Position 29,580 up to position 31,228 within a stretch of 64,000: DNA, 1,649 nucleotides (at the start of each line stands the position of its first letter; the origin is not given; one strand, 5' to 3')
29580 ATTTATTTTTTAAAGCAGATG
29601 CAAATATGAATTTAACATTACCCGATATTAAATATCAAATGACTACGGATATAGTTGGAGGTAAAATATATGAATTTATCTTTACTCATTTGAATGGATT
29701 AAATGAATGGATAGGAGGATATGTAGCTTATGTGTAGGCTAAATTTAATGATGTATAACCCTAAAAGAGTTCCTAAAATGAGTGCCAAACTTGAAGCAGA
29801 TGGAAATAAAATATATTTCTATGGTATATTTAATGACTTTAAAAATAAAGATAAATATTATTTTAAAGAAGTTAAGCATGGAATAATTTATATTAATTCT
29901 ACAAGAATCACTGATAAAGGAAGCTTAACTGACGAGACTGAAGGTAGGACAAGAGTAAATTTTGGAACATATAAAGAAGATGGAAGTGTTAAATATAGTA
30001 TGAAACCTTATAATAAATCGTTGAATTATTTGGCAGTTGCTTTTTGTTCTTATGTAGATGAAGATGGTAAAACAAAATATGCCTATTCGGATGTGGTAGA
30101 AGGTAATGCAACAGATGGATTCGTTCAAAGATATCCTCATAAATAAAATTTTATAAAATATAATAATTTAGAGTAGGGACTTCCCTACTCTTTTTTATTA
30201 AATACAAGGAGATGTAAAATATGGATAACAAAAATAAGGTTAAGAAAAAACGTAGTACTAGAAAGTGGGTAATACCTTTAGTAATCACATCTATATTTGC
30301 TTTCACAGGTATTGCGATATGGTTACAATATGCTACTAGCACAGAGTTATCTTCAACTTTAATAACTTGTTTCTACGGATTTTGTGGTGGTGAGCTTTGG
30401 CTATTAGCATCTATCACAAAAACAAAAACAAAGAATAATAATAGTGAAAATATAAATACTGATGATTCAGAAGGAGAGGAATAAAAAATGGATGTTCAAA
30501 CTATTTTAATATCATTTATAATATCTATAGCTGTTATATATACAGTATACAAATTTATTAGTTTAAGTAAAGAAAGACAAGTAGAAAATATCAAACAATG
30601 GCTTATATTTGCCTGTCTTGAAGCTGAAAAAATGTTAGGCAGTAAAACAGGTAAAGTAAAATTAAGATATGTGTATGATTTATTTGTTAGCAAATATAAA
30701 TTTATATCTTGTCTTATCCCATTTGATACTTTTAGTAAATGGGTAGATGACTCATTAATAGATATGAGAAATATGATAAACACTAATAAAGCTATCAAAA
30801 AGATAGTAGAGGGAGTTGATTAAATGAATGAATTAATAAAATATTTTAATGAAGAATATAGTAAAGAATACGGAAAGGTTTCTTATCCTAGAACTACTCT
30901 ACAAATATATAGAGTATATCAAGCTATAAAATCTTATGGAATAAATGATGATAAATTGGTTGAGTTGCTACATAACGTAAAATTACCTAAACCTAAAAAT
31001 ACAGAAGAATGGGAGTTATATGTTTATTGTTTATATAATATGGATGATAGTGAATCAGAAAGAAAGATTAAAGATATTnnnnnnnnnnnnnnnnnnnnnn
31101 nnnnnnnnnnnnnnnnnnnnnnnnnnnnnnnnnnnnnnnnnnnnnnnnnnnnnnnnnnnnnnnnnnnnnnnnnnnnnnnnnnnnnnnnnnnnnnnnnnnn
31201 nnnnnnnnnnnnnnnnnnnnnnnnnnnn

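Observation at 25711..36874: Five to six tail genes share one ~75-aa N-terminal module fused to very different C-termini, suggesting a multi-receptor-binding-protein array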

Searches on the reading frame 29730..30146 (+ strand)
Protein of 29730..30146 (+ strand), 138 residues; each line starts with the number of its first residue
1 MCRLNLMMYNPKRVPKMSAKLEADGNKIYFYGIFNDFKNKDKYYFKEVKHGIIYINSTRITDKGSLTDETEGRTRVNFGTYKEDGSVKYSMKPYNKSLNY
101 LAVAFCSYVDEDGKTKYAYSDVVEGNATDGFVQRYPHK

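Call 5: search_protein_families(library=pfam, proteins=[window:29730-30146:+], max_evalue=0.1)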
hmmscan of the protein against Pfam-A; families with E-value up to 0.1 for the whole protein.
window:29730-30146:+ (138 aa): 1 family
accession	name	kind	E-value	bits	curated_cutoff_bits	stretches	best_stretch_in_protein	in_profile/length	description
PF07198.17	DUF1410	-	0.0072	17.1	25.5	1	17-48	23-51/61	Protein of unknown function (DUF1410)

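Call 6: search_protein_families(library=phrogs, proteins=[window:29730-30146:+], max_evalue=0.01)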
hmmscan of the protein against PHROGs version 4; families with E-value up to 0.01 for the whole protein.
window:29730-30146:+ (138 aa): 0 families

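Call 39: search_protein_families(library=ncbifam, proteins=[window:29730-30146:+], max_evalue=0.01)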
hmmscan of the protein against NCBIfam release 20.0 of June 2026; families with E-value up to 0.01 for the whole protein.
window:29730-30146:+ (138 aa): 0 families
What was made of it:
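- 29730..30146 (+): 138-aa ORF that overlaps the end of the 523-aa gene and is gained or lost with it. Possibly a cognate fibre assembly factor (inference). No family match (calls 5, 6, 39).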

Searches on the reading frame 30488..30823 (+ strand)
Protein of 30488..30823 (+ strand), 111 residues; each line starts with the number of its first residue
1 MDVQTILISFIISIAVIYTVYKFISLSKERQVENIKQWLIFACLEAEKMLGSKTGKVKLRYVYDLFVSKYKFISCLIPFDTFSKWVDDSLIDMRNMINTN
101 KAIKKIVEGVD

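Call 39: search_protein_families(library=ncbifam, proteins=[window:30488-30823:+], max_evalue=0.01)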
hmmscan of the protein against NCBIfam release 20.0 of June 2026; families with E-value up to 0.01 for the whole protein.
window:30488-30823:+ (111 aa): 0 families
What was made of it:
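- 30221..30823 (+): Two small membrane proteins (87 aa and 111 aa), holin-like by position and hydrophobic segments (inference). The 111-aa ORF ends in EGVD*, as the 201-aa ORF does, within the conserved 15 nt upstream of the next module gene. No family hit (call 39).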

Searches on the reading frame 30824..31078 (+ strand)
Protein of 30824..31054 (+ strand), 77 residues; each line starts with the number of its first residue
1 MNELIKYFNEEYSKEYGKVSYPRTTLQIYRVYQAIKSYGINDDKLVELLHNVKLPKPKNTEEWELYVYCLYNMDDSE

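Call 10: search_dna_similar(query=window:30824-31054:+, collection=phages, mode=protein, max_evalue=1, max_rows=40)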
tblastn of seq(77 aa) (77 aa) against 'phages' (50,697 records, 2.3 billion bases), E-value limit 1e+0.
No match.

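Call 11: search_dna_similar(query=window:30824-31054:+, collection=plasmids, mode=protein, max_evalue=1, max_rows=40)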
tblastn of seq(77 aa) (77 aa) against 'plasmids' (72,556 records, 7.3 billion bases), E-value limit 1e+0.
No match.

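Call 25: search_protein_representatives(alignment_id=A3)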
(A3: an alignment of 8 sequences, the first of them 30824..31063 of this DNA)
Query: 8 sequences, 79 profile positions. Proteins with E-value up to 0.001 (for the whole library): 126; up to 1e-10: 61; up to 1e-30: 18. The best 126 are listed.
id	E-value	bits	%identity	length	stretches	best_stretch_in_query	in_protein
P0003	6.2e-34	131.8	-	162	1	1-78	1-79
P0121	7.9e-34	131.5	-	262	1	1-78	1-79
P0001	1.4e-33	130.7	-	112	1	1-78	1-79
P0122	2.0e-33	130.2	-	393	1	1-78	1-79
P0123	2.6e-33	129.8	-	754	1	1-77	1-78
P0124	3.8e-33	129.3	-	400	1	1-78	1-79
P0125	5.5e-33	128.8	-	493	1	1-78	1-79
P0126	6.4e-33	128.6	-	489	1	1-78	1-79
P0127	1.1e-32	127.9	-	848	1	1-78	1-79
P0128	2.5e-32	126.7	-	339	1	1-78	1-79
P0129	4.5e-32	125.9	-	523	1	1-77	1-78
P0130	5.3e-32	125.6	-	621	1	1-78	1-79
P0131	1.6e-31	124.1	-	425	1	1-78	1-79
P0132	2.3e-31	123.6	-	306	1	1-77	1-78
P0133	3.0e-31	123.2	-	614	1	1-77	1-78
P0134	5.2e-31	122.5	-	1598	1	1-78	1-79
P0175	1.1e-17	79.8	-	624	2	14-77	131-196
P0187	4.9e-08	48.9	-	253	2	7-69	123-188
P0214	1.2e-05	41.2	-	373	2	15-77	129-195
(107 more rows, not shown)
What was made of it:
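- Protein lengths run from 46 to 1598 aa (call 25).
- Tried and rejected: The long family members came from the exhaustive representative search instead (call 25).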

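Call 41: predict_structure(alignment_id=A4)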
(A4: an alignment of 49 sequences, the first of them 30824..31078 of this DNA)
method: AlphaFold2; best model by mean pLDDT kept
length: 85 residues; sequences in the alignment: 49
mean_pLDDT: 89.2   pTM: 0.77
mean pLDDT of the five models: 89.2, 89.1, 89.1, 88.1, 86.9
residues with pLDDT >= 90: 68; 70-90: 3; 50-70: 14; < 50: 0
segments of 3 or more residues with pLDDT < 50: none
pLDDT, mean of each block of 10 residues (from residue 1): 98 97 97 95 95 95 92 59 58
secondary structure, 60 per line:
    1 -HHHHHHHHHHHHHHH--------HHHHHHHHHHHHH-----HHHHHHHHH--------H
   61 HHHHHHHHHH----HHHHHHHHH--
elements in order: H2-16 H25-37 H43-51 H60-70 H75-83
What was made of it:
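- On Branched RBP complex of CBA120/RaK2 type: The AF2 model of the module is all-alpha with four helices (call 41).
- After residue ~72 there is a low-confidence linker (pLDDT ~58), as expected for a tethered domain (call 41). The module is modelled confidently as a closed monomeric domain (call 41). The module folds into a confident domain (call 41).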

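Call 43: fold_search(model_id=the predicted structure, library=pdb)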
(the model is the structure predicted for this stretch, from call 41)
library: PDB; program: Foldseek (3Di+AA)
matches with E <= 10: 15; with E <= 0.001: 0
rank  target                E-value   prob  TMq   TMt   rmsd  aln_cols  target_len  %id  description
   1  9had_C                3.8e+00  0.03  0.23  0.20  14.1        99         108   16  Der f 21 dust mite allergen with computationally designed DerF21_b10 binder (released 2024-12-18)
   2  2crx_A                4.6e+00  0.07  0.35  0.14   7.2        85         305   13  STRUCTURE OF THE HOLLIDAY JUNCTION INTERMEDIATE IN CRE-LOXP SITE-SPECIFIC RECOMBINATION (released 1999-12-14)
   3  5u91_B                6.6e+00  0.06  0.36  0.14   7.1        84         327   11  Crystal structure of Tre/loxLTR complex (released 2017-07-26)
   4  7yff_B                6.6e+00  0.03  0.20  0.04  10.1        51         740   20  Structure of GluN1a-GluN2D NMDA receptor in complex with agonist glycine and competitive antagonist CPP. (released 2023-04-12)
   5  5hvo_C                6.6e+00  0.03  0.23  0.06  11.6        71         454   13  Structure of Aspergillus fumigatus trehalose-6-phosphate synthase B in complex with UDP and validoxylamine A (released 2017-05-03)
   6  3c28_A                7.5e+00  0.06  0.36  0.15   7.1        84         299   11  Crystal structure of the product synapse complex (released 2009-02-17)
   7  5hvo_D                7.5e+00  0.02  0.23  0.06  11.6        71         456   13  Structure of Aspergillus fumigatus trehalose-6-phosphate synthase B in complex with UDP and validoxylamine A (released 2017-05-03)
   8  5n9y_A                7.5e+00  0.01  0.20  0.07  15.0        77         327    8  The full-length structure of ZntB (released 2017-11-15)
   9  1pvp_A                7.9e+00  0.05  0.36  0.14   7.3        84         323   11  BASIS FOR A SWITCH IN SUBSTRATE SPECIFICITY: CRYSTAL STRUCTURE OF SELECTED VARIANT OF CRE SITE-SPECIFIC RECOMBINASE, A (released 2004-02-17)
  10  1crx_A                7.9e+00  0.04  0.33  0.14   7.4        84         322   12  CRE RECOMBINASE/DNA COMPLEX REACTION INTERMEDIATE I (released 1998-10-14)
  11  5wd9                  7.9e+00  0.02  0.22  0.22  14.6        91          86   12  Crystal structure of Legionella pneumophila effector lpg2328 (released 2017-11-29)
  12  2hof_A                8.4e+00  0.05  0.36  0.15   7.1        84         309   11  Crystal structure of the pre-cleavage synaptic complex in the cre-loxp site-specific recombination (released 2007-06-26)
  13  9a07_C                9.0e+00  0.03  0.27  0.21  14.9        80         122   12  Integrative Modeling of a Sin3/HDAC Complex Sub-structure (released 2020-03-11)
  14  7eoy_A                9.0e+00  0.01  0.23  0.15  13.8        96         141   11  Engineered Hepatitis B virus core antigen T=3 (released 2021-09-01)
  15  5u91_F                9.5e+00  0.04  0.36  0.14   7.0        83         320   11  Crystal structure of Tre/loxLTR complex (released 2017-07-26)
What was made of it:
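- On Branched RBP complex of CBA120/RaK2 type: Foldseek against PDB, which holds the CBA120 TSP structures, gives nothing below E 3.8 (call 43).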

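Call 45: fold_search(model_id=the predicted structure, library=viral)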
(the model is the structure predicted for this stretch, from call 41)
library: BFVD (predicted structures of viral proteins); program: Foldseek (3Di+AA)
matches with E <= 10: 26; with E <= 0.001: 0
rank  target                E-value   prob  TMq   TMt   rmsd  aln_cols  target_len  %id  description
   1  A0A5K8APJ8            3.8e+00  0.02  0.19  0.16  14.5        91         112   12  RNA dependent RNA polymerase [Nectarine stem pitting associated virus]
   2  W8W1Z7                4.0e+00  0.03  0.23  0.16  11.6        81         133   16  RuvC-like Holliday junction resolvase [Invertebrate iridescent virus 22]
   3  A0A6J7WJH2            4.3e+00  0.10  0.33  0.14   5.0        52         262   13  Uncharacterized protein [uncultured Caudovirales phage]
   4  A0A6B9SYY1            4.3e+00  0.05  0.30  0.15  18.3        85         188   21  Uncharacterized protein [Acinetobacter phage vB_AbaM_PhT2]
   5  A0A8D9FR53            4.3e+00  0.04  0.28  0.20   9.3        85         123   15  Putative transport protein [uncultured marine phage]
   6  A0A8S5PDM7            4.5e+00  0.04  0.24  0.31   8.0        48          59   21  YppF-like protein [Podoviridae sp. ctfAL26]
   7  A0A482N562            4.5e+00  0.03  0.22  0.21  11.2        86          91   17  Uncharacterized protein [Escherichia phage vB_EcoS_MM01]
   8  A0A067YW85            5.1e+00  0.06  0.25  0.30   8.4        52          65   17  Uncharacterized protein [Escherichia phage vB_EcoS_AHS24]
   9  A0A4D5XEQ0            5.5e+00  0.03  0.21  0.10  11.9        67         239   24  Haloacid dehalogenase-like hydrolase [Mimivirus LCMiAC02]
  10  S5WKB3                5.8e+00  0.02  0.25  0.11  17.0       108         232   13  Uncharacterized protein [Pseudomonas phage PaBG]
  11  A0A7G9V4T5            6.2e+00  0.02  0.23  0.12  16.6        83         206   16  (no name in the UniProt tables at hand)
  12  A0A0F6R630            6.2e+00  0.02  0.18  0.21  11.0        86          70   12  Uncharacterized protein [Sinorhizobium phage phiM9]
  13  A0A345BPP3            6.6e+00  0.02  0.26  0.20  12.9        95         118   19  (no name in the UniProt tables at hand)
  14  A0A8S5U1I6            6.6e+00  0.02  0.22  0.04  15.7        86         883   16  Portal protein [Myoviridae sp. ctu3o5]
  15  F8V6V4                7.0e+00  0.02  0.26  0.13  10.4        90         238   16  Uncharacterized protein L764a [Acanthamoeba polyphaga mimivirus]
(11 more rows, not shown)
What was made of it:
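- Tried and rejected: Foldseek against PDB and BFVD (calls 43, 45)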

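Call 54: search_protein_families(library=pfam, alignment_id=A5, max_evalue=0.001)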
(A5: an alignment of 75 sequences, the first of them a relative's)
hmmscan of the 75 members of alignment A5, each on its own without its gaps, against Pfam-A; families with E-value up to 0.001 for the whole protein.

A. member 1, P0121 (262 aa): 0 families

B. families by the number of members that match (of 75 scanned): 27 families (the first 25 are shown)
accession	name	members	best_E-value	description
PF05658.19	YadA_head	10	3.9e-12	YadA head domain repeat (2 copies)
PF22337.1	Phage_fiber_rpt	5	4.6e-08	Phage tail fiber repeats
PF12708.12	Pect-lyase_RHGA_epim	4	3.8e-14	Rhamnogalacturonase A/epimerase, pectate lyase-like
PF13385.13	Laminin_G_3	4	3.4e-12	Concanavalin A-like lectin/glucanases superfamily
PF22359.2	Big-like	4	1.6e-05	Bacterial Ig-like domain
PF08757.17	CotH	3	1.8e-30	CotH kinase protein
PF03382.20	DUF285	2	6.6e-29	Mycoplasma protein of unknown function, DUF285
PF00589.27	Phage_integrase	1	1.9e-41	Phage integrase family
PF13859.12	BNR_3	1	4.6e-26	BNR repeat-like domain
PF14099.13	Polysacc_lyase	1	1.5e-21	Polysaccharide lyase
PF13472.12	Lipase_GDSL_2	1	5.6e-20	GDSL-like Lipase/Acylhydrolase family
PF09992.14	NAGPA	1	7.1e-18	Phosphodiester glycosidase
PF00722.28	Glyco_hydro_16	1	5.6e-16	Glycosyl hydrolases family 16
PF00657.28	Lipase_GDSL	1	2.3e-13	GDSL-like Lipase/Acylhydrolase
PF13088.12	BNR_2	1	6.9e-13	BNR repeat-like domain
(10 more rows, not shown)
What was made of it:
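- Pfam on 75 representatives gives YadA_head (10), Phage_fiber_rpt (5), Pect-lyase_RHGA_epim (4), Laminin_G_3 (4), Big-like (4), CotH (3), BNR sialidase, Polysacc_lyase, GDSL, NAGPA, GH16 and C1q (call 54). Many C-termini are glycan-degrading enzymes (call 54).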

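Call 84: search_protein_families(library=phrogs, alignment_id=A4, max_evalue=0.01)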
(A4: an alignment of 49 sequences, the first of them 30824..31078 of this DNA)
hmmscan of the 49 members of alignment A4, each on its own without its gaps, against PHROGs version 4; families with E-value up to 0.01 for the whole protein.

A. member 1, window:30824-31078:+ (85 aa): 0 families

B. families by the number of members that match (of 49 scanned): 6 families
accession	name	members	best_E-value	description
phrog_1435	-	1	0.00058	unknown function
phrog_11131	-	1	0.001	-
phrog_7852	-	1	0.0015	-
phrog_2303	-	1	0.0045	head scaffolding protein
phrog_1906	-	1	0.006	tail protein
phrog_6502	-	1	0.0081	-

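Call 85: search_solved_structures(query=A4, max_evalue=10)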
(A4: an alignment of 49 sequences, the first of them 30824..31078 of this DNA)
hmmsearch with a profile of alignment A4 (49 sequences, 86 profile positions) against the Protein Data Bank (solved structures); distinct sequences matched with E-value up to 10: 4.
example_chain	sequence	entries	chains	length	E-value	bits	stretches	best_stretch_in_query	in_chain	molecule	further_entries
3vjf_A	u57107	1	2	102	0.024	17.6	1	2-52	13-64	WA20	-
5d4w_A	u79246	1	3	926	0.12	15.4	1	26-75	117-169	Putative heat shock protein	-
5lsl_A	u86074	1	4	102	0.6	13.2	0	19-44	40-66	Protein HSH49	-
5cwb_A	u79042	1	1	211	0.7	13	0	31-74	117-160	Designed helical repeat protein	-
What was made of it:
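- Tried and rejected: PDB sequence profile (call 85) The WA20 hit (E 0.024, call 85) is a designed helical bundle and was dismissed.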

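Call 86: find_homologous_proteins(query=A4, max_evalue=0.001)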
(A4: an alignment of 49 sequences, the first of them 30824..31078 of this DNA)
Query A4 (49 sequences) (85 aa, profile of the alignment): 166 proteins with E <= 0.001 among 451 candidates; the best 120 are listed.
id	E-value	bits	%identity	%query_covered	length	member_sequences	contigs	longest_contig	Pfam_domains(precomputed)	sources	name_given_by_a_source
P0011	3.9e-30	121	78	93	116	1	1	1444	-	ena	-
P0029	2.8e-29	119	83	89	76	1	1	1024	-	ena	-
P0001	4.3e-29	118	100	100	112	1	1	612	-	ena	-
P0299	8.2e-27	111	60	86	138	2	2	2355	-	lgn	-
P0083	1.8e-26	109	73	73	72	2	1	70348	-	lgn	-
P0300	2.7e-26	109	66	84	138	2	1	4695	-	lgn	-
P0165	3.7e-26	108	64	79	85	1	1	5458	-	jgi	-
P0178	2.5e-24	103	30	95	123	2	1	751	-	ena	-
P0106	2.6e-24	103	100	73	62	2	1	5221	-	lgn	-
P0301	2.8e-23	99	35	73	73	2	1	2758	-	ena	-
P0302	5.3e-23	98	34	73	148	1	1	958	-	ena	-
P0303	1.7e-22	97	35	73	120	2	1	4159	-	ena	-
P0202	1.2e-21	94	39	73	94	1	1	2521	-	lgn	-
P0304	6.6e-16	76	76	58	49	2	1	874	-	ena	-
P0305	6.2e-15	73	74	55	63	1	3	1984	-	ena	-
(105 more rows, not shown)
